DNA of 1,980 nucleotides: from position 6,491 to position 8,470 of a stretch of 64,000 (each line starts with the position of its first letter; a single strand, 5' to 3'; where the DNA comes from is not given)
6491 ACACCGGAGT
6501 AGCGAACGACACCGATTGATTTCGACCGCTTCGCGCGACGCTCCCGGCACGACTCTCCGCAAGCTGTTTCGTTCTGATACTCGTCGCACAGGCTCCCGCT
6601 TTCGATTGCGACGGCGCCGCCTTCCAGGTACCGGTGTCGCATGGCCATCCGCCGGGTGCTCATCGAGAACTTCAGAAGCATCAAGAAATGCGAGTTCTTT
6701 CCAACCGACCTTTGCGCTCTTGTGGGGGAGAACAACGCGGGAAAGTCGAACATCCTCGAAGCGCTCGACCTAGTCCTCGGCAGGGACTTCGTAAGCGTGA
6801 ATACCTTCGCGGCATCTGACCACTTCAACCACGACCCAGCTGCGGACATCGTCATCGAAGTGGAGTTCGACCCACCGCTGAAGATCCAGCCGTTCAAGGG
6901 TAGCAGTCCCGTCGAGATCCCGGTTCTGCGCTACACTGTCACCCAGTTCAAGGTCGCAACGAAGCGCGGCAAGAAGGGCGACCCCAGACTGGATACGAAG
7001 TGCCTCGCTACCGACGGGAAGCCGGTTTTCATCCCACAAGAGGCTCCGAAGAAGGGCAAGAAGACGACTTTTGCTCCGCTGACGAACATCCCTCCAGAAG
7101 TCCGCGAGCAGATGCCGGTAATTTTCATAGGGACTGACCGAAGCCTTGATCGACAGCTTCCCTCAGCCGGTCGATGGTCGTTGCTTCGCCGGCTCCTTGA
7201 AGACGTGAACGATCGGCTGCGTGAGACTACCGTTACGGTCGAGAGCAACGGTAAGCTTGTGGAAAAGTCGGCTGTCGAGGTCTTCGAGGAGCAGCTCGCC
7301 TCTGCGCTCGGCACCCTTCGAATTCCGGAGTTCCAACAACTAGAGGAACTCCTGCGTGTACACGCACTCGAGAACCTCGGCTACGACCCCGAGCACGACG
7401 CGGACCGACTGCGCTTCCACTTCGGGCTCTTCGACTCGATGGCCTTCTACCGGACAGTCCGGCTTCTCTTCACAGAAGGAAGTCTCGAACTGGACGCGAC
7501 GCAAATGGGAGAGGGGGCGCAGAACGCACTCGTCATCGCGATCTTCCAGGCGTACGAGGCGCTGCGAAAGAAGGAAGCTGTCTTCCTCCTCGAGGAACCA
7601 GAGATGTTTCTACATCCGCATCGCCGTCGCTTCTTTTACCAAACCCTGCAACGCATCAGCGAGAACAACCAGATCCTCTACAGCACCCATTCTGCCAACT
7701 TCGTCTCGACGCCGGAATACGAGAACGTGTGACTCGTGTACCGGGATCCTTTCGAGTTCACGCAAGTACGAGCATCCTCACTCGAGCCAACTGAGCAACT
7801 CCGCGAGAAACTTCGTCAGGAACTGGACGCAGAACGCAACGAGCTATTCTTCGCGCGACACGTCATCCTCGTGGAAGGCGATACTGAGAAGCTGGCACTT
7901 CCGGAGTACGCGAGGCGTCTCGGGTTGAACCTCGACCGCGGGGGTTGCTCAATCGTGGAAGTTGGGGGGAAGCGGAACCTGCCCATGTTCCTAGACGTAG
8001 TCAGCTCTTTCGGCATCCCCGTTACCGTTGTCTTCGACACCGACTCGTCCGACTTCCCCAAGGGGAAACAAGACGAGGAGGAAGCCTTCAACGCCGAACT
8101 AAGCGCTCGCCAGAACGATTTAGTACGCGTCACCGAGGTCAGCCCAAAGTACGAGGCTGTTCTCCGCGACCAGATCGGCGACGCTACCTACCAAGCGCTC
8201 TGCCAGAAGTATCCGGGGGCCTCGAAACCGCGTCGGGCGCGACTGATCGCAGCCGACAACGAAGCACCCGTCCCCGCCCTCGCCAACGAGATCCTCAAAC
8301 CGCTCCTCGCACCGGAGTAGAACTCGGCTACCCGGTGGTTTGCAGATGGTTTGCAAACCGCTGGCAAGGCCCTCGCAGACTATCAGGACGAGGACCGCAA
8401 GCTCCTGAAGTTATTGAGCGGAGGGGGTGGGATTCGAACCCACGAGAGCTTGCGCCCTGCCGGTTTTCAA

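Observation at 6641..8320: Class-1 OLD-family nuclease split by a single in-frame TGA into ATPase and TOPRIM ORFs, carried next to a tRNA-Ser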

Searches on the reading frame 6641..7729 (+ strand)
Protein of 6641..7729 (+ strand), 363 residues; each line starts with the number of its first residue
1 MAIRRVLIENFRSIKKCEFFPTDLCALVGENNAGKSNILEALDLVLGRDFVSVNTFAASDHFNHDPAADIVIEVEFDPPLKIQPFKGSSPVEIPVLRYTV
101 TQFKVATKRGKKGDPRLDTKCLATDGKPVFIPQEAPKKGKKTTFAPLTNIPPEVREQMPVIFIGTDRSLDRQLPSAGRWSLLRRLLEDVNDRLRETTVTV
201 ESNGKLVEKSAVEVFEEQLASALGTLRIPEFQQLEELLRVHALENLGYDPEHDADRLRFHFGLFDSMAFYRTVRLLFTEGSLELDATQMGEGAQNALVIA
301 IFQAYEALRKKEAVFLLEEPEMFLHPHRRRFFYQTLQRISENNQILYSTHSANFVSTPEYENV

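Call 7: search_protein_families(library=pfam, proteins=[window:6641-7729:+], max_evalue=0.01)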
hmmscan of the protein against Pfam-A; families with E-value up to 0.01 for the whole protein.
window:6641-7729:+ (363 aa): 6 families
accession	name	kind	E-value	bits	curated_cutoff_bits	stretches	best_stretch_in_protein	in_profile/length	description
PF13175.12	AAA_15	-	5.6e-32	112.2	32.1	2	1-95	1-92/374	AAA ATPase domain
PF13304.12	AAA_21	-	3.7e-23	83.5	27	2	179-355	134-303/304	AAA domain, putative AbiEii toxin, Type IV TA system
PF02463.25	SMC_N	-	4.6e-12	46.3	40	1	3-49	2-51/220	RecF/RecN/SMC N terminal domain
PF11398.14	DUF2813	-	2.1e-09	37.7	21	1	1-63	1-62/372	Protein of unknown function (DUF2813)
PF13476.12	AAA_23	-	7e-07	30.5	27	1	6-67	2-64/201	AAA domain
PF13555.12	AAA_29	-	0.007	16.5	27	0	11-47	12-47/61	P-loop containing region of AAA domain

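Call 8: search_protein_families(library=padloc, proteins=[window:6641-7729:+], max_evalue=0.01)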
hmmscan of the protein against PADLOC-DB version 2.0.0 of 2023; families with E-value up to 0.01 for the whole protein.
window:6641-7729:+ (363 aa): 132 families (the best 25 are shown)
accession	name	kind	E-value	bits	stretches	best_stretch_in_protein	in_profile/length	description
PDLC02979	AriA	-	1.4e-33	115.2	1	1-355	1-373/373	-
PDLC02358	Old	-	1.9e-31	107.5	2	256-359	223-333/578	Old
PDLC00070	GajA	-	1.6e-23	81.1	2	150-357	143-339/596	AAA ATPase domain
PDLC04178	HEC-01A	-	1.7e-23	81.3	2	2-45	8-51/399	-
PDLC02980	AriA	-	5.8e-22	77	1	26-355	3-303/304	-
PDLC00086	GajA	-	2.6e-21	74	2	1-52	1-52/600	AAA ATPase domain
PDLC04168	GajA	-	2.1e-19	67.6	2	1-75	1-75/570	-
PDLC00067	GajA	-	2.6e-19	67.1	2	2-78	4-80/604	AAA ATPase domain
PDLC00062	GajA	-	5.5e-19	66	2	1-60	1-61/639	AAA ATPase domain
PDLC04135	mad3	-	1.8e-18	65.2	1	3-355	2-327/374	mads_3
PDLC00077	GajA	-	3.3e-18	63.6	2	1-50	1-52/616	AAA ATPase domain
PDLC00078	GajA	-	2.1e-17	61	2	1-54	1-54/580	AAA ATPase domain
PDLC00094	GajA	-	2.6e-17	60.5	2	1-50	1-50/569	AAA ATPase domain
PDLC02915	ATPase-Toprim_I-B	-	3.6e-17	60.4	2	1-43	1-43/623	-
PDLC00071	GajA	-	7.4e-17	59.3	2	1-74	1-78/588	AAA ATPase domain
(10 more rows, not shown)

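Call 9: search_protein_families(library=ncbifam, proteins=[window:6641-7729:+], max_evalue=0.01)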
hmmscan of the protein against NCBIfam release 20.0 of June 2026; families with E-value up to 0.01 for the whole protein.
window:6641-7729:+ (363 aa): 13 families
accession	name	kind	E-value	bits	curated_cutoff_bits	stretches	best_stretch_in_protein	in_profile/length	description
NF038234.1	retron_eff_Eco8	equivalog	6.9e-12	44.8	250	1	1-43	1-44/679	retron Eco8 family effector endonuclease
NF041760.1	PtuA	equivalog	6.1e-09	35.3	500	1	2-46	51-96/524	retron Ec78 anti-phage system effector ATPase PtuA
TIGR00611.2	recf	equivalog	6.3e-09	35.4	172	1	3-45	1-44/339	DNA replication/repair protein RecF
NF047739.1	antiphage_MADS3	equivalog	1e-08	34.8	420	1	282-361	310-385/427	methylation-associated defense system AAA family ATPase MAD3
NF010680.0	PRK14079.1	equivalog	5.1e-06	25.7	386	1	5-48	5-49/349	recombination protein F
NF003034.1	PRK03918.1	equivalog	3.2e-05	22.1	700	1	1-77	1-78/878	DNA double-strand break repair ATPase Rad50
TIGR04435.1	restrict_AAA_1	hypoth_equivalog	5.9e-05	22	300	0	308-362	415-477/568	restriction system-associated AAA family ATPase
NF041034.1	Rad50_Sulf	equivalog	0.00039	18.4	1000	1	1-46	1-47/872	DNA double-strand break repair ATPase Rad50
TIGR00634.1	recN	equivalog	0.00042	19.4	407.85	1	4-48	3-48/563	DNA repair protein RecN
TIGR02169.1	SMC_prok_A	equivalog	0.00042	18.1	729.4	1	3-48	2-49/1165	chromosome segregation protein SMC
TIGR02168.1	SMC_prok_B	equivalog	0.0015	16.3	567.35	1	20-47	21-48/1181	chromosome segregation protein SMC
NF002244.0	PRK01156.1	equivalog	0.0021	16.2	847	0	1-46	1-47/895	DNA double-strand break repair ATPase Rad50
NF041861.1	YtfR_transport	equivalog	0.0058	15.1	850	0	23-51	28-56/492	galactofuranose ABC transporter, ATP-binding protein YtfR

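Call 72: search_protein_families(library=phrogs, proteins=[window:6641-7729:+], max_evalue=0.001)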
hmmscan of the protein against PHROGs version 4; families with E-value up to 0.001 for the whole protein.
window:6641-7729:+ (363 aa): 8 families
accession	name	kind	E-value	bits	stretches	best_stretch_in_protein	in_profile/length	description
phrog_4747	-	unknown function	9.7e-35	121.7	2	1-77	1-76/610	-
phrog_8323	-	unknown function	9e-14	51.9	2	1-66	49-116/623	-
phrog_7507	-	unknown function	9.9e-13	49.2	2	295-357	392-452/483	-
phrog_3940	-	unknown function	9.4e-11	42.2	1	3-75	5-86/537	-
phrog_9802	-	unknown function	7.9e-09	36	0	1-46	3-49/438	-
phrog_1499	-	unknown function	1e-06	29.3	1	1-48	3-51/427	-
phrog_19212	-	unknown function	3.9e-05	23.4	0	1-42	1-45/550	-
phrog_5836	-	unknown function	4.6e-05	22.6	0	24-46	50-72/1071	-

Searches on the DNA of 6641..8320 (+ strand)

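Call 25: search_dna_similar(query=window:6641-8320:+, collection=plasmids, mode=distant, max_rows=10)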
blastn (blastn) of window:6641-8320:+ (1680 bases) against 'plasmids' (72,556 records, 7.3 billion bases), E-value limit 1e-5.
Records with a match: 2; places in all: 2; records where one place covers at least 80% of the query: 0.
Best place of each record, by identity: 80-90% 2.
By first word of the organism name: Streptomyces 1; Prescottella 1.
By predicted mobility (MOB-suite, as given by PLSDB): non-mobilizable 2.
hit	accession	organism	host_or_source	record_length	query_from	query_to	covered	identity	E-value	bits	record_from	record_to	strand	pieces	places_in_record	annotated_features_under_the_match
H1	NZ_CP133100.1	Streptomyces rochei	pure culture,soil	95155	80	129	3%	88.2%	2e-6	63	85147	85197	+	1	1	AAA family ATPase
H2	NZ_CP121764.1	Prescottella equi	soil,soil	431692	79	126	3%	87.5%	6e-6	61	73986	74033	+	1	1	AAA family ATPase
